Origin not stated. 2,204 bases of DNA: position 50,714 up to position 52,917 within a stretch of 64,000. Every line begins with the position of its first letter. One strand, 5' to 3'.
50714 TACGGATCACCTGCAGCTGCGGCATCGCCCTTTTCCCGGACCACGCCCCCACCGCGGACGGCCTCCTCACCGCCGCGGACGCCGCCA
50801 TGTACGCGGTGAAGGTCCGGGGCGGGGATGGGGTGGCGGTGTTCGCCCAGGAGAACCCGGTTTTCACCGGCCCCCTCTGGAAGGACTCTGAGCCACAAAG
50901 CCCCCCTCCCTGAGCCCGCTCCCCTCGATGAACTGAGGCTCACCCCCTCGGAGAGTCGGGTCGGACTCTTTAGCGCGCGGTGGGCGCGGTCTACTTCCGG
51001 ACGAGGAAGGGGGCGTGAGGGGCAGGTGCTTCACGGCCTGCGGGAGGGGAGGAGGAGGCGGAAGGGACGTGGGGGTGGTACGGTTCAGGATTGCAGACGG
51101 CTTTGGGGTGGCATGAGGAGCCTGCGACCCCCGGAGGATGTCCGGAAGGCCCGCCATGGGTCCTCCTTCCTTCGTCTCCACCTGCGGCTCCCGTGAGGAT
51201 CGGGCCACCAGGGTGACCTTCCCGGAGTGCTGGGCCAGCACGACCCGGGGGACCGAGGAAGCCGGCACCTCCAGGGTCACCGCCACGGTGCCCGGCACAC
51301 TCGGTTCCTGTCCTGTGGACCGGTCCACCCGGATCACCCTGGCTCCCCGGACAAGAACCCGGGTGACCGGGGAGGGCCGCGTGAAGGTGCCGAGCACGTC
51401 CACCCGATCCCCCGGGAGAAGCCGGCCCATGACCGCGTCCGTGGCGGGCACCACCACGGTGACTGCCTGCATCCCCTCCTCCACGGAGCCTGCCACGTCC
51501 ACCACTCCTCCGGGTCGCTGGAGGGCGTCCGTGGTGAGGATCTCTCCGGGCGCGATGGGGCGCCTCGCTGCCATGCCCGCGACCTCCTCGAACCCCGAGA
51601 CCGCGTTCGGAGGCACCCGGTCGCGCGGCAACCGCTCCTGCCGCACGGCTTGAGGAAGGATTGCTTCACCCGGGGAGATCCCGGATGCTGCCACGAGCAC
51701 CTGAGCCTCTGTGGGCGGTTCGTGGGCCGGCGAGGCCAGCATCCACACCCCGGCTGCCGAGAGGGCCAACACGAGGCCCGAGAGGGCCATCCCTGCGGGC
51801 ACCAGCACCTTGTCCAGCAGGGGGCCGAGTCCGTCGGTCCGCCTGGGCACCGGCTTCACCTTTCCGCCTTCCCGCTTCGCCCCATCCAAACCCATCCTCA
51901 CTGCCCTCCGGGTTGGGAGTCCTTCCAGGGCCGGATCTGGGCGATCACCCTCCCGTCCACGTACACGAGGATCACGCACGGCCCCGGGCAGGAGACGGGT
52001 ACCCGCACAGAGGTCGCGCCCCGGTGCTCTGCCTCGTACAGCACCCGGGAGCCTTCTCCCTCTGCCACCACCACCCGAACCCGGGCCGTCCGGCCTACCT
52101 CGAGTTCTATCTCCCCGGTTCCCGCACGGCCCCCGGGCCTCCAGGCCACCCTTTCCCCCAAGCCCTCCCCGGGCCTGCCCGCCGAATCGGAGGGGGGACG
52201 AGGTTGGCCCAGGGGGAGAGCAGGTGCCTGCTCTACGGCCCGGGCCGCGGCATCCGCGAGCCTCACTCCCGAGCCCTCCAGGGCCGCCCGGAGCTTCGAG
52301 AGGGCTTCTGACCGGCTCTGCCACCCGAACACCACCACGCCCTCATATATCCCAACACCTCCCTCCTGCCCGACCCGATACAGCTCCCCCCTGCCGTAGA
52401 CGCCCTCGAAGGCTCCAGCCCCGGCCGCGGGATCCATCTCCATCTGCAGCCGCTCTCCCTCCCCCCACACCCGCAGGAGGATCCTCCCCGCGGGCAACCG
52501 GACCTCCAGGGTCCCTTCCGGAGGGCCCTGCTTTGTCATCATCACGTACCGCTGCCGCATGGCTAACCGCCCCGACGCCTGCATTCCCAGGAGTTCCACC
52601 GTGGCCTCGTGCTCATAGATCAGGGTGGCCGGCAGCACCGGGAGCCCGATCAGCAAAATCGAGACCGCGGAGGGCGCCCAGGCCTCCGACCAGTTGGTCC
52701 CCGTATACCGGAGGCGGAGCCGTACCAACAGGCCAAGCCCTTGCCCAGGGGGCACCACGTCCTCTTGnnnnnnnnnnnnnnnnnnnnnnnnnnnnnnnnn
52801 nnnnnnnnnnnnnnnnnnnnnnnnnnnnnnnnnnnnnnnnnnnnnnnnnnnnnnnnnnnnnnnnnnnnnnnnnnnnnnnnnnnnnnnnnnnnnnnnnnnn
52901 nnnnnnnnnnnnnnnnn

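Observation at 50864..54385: Secretin-less CpaC-N/CpaB-like pair plus Ig-lipoprotein immediately downstream of rpoN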

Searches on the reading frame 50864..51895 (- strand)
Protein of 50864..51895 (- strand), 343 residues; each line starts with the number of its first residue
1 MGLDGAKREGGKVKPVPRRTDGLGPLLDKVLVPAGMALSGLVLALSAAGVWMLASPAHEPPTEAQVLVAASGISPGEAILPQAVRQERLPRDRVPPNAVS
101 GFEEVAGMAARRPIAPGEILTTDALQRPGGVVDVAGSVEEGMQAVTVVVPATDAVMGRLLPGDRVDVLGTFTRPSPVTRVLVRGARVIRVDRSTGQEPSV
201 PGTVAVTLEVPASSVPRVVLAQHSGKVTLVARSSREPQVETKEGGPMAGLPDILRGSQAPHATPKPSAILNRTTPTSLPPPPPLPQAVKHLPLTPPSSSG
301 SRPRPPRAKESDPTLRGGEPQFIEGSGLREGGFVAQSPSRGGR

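Call 27: find_homologous_proteins(query=window:50864-51895:-)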
Query window:50864-51895:- (343 aa): 272 proteins with E <= 0.001 among 8000 candidates; the best 120 are listed.
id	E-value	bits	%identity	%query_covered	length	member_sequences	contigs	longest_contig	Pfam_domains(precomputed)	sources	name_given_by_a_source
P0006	2.5e-201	686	100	97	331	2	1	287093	PF08666.18,PF13144.12,PF16976.11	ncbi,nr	ncbi:MAG: Flp pilus assembly protein CpaB [Armatimonadetes bacterium]|nr:Flp pilus assembly protein 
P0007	8.5e-136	471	73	94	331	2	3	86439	PF08666.18,PF13144.12,PF16976.11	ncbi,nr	ncbi:MAG: Flp pilus assembly protein CpaB [Armatimonadota bacterium]|nr:Flp pilus assembly protein C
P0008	1.6e-131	457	72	97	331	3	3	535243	PF08666.18,PF13144.12,PF16976.11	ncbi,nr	ncbi:MAG: Flp pilus assembly protein CpaB [Armatimonadota bacterium]|nr:Flp pilus assembly protein C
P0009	6.8e-131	455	74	97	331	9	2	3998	PF08666.18,PF13144.12,PF16976.11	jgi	jgi:pilus assembly protein CpaB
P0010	1.8e-14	72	35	57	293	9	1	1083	PF16976.11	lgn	-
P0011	2.0e-14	72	32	65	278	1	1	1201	PF08666.18,PF16976.11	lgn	-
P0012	2.8e-13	68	30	59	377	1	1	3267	PF08666.18,PF16976.11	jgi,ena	-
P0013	8.8e-13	67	32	58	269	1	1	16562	PF08666.18,PF16976.11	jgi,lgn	jgi:pilus assembly protein CpaB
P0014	1.8e-12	66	30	68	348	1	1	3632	PF08666.18,PF16976.11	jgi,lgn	-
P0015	4.0e-12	64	34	50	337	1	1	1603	PF08666.18,PF16976.11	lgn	-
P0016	4.5e-12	64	31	51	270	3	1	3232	PF08666.18,PF16976.11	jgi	jgi:pilus assembly protein CpaB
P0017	5.5e-12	64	29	56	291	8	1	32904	PF16976.11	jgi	jgi:pilus assembly protein CpaB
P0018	6.1e-12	64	27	61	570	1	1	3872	PF08666.18,PF16976.11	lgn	-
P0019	7.3e-12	64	28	53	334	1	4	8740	PF16976.11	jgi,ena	jgi:pilus assembly protein CpaB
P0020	7.9e-12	63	31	60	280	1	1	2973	PF08666.18,PF16976.11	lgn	-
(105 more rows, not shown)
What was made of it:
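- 50864..51895 (-): Gene C: a 343-aa CpaB/RcpC-type protein. It has an N-terminal TM anchor (about residues 30-54), SAF and RcpC beta-clip domains (about residues 65-232; 51200-51703), and a Pro-rich tail of about 110 aa. NCBI names it CpaB (call 27).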

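Call 75: search_solved_structures(query=window:50864-51895:-, max_evalue=1, show_alignments=1)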
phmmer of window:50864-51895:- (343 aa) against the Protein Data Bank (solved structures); distinct sequences matched with E-value up to 1: 1.
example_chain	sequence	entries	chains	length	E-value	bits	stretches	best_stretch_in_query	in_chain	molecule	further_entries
3frn_A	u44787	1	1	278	0.72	12.6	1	63-150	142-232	Flagellar protein FlgA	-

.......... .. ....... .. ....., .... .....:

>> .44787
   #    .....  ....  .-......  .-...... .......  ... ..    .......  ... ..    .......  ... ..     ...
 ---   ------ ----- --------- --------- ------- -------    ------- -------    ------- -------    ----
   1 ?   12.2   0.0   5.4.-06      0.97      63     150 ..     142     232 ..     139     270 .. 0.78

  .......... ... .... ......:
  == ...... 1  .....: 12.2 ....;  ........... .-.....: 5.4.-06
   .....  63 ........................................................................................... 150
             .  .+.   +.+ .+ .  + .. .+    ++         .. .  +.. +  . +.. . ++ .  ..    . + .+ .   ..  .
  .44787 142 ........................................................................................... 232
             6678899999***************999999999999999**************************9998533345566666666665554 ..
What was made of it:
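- The weak best PDB sequence hit is FlgA 3frn, E 0.72 (call 75).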

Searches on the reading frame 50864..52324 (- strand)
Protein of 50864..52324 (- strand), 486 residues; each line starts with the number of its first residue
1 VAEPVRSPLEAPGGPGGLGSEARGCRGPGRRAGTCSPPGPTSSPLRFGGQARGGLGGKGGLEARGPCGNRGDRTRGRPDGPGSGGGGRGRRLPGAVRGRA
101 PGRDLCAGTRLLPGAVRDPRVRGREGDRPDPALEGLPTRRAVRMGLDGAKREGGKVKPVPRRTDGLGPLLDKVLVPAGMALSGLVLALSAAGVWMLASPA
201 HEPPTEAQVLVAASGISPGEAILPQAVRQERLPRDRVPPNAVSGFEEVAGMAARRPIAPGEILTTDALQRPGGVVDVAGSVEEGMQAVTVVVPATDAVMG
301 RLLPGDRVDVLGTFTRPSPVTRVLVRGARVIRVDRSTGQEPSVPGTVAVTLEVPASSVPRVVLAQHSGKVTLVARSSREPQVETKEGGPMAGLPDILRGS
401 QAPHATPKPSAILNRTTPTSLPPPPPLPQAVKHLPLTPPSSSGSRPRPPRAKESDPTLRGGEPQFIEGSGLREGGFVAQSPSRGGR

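Call 3: search_protein_families(library=pfam, proteins=[window:50864-52324:-], max_evalue=1)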
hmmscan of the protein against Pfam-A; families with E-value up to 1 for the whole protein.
window:50864-52324:- (486 aa): 3 families
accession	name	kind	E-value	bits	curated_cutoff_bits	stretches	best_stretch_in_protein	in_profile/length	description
PF16976.10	RcpC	-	1.2e-16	61.1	28.8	1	278-375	4-114/114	Flp pilus assembly protein RcpC/CpaB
PF08666.17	SAF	-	2.1e-09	38.2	21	1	208-268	2-62/63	SAF domain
PF13144.11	ChapFlgA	-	3.4e-06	27.5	23.8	1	208-271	2-63/122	Chaperone for flagella basal body P-ring formation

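Call 4: search_protein_families(library=ncbifam, proteins=[window:50864-52324:-], max_evalue=1)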
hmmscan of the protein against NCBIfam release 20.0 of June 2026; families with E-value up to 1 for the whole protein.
window:50864-52324:- (486 aa): 2 families
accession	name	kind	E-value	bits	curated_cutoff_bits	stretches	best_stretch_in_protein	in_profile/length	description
TIGR03177.1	pilus_cpaB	equivalog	3.8e-37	127.9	71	1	186-387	13-227/262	Flp pilus assembly protein CpaB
TIGR03170.1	flgA_cterm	equivalog_domain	1.9e-11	44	54.65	1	206-272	12-78/137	flagellar basal body P-ring formation chaperone FlgA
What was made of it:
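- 50864..51895 (-): PF16976 RcpC at 61 bits, PF08666 SAF at 38 bits (calls 3, 4).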

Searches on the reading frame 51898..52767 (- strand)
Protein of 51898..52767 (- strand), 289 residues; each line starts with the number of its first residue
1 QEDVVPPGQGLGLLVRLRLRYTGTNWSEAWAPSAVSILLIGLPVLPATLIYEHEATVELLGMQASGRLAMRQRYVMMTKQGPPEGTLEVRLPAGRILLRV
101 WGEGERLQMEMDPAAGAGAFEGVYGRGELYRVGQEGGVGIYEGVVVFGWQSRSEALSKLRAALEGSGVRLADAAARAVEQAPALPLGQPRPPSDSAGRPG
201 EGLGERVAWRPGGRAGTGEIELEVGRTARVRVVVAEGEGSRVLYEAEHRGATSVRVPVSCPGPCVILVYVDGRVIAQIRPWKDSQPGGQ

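Call 84: search_protein_families(library=pfam, alignment_id=A5, max_evalue=0.1)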
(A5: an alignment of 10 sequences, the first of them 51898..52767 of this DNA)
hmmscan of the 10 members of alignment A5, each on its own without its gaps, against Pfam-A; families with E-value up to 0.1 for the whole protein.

A. member 1, window:51898-52767:- (289 aa): 0 families

B. families by the number of members that match (of 10 scanned): 2 families
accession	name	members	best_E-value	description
PF24088.1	DUF7373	1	0.016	Domain of unknown function (DUF7373) N-terminal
PF18936.5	DUF5684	1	0.088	Family of unknown function (DUF5684)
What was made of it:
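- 51901..52749 (-): B C-terminal module (residues 206-488): an 8-stranded beta-barrel, a helical hairpin and an Ig-like domain. It belongs to an unnamed family associated with Tad loci. No Pfam family matches (call 84).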
